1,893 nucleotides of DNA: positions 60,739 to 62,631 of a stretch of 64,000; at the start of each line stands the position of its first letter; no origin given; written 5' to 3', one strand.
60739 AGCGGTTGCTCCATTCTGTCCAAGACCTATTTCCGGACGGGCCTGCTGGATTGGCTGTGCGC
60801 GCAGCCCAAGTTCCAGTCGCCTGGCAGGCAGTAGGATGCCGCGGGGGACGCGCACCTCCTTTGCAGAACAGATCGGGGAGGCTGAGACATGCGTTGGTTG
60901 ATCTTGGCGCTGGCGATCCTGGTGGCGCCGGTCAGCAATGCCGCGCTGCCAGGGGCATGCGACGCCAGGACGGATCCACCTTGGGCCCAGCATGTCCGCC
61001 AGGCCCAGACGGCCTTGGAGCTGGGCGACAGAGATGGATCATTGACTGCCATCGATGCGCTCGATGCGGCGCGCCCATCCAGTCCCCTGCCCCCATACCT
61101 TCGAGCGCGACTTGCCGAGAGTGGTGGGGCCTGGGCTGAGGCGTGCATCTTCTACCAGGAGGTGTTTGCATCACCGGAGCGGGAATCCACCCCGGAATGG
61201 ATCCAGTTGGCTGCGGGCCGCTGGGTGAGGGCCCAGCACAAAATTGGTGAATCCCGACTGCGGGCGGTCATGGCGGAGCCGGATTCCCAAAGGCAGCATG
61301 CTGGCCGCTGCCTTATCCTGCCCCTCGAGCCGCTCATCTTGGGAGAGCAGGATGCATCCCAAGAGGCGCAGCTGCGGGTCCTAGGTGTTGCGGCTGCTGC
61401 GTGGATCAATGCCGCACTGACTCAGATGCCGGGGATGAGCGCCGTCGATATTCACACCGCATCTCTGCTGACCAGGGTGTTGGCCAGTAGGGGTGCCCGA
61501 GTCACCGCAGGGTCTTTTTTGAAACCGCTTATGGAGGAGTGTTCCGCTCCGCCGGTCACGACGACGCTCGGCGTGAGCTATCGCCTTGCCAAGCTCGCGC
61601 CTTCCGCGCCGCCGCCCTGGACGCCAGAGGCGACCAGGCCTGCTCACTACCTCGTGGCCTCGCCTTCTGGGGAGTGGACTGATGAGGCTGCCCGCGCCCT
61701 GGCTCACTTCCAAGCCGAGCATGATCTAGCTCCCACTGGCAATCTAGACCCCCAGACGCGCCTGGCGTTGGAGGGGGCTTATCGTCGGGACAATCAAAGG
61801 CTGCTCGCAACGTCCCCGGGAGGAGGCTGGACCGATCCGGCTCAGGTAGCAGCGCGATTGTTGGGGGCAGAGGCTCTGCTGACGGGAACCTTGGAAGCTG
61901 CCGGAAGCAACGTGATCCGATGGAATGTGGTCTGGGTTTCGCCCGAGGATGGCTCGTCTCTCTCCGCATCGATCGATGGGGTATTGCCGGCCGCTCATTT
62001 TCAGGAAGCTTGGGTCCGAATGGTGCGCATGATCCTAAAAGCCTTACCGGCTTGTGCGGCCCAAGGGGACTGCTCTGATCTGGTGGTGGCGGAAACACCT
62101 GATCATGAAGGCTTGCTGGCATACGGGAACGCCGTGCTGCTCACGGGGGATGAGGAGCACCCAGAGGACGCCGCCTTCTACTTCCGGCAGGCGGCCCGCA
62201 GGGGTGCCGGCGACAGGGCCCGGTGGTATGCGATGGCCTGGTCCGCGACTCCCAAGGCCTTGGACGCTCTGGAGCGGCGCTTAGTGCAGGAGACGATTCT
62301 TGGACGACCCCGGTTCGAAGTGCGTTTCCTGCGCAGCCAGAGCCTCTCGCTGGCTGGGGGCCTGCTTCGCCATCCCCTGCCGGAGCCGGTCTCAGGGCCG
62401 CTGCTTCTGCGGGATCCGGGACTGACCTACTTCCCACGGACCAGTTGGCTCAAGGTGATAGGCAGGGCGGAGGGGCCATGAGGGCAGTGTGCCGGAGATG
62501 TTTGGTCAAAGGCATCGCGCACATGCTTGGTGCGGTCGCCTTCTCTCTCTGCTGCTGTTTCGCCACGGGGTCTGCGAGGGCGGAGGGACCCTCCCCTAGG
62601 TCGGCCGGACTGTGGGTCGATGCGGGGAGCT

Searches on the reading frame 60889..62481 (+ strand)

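Call 25: search_protein_families(library=pfam, proteins=[window:60889-62481:+], max_evalue=0.001)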
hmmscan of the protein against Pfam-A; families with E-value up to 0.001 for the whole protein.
window:60889-62481:+ (530 aa): 1 family
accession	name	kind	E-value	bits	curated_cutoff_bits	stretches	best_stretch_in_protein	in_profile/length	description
PF01471.23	PG_binding_1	-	3.4e-05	24.4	23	1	254-294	17-57/57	Putative peptidoglycan binding domain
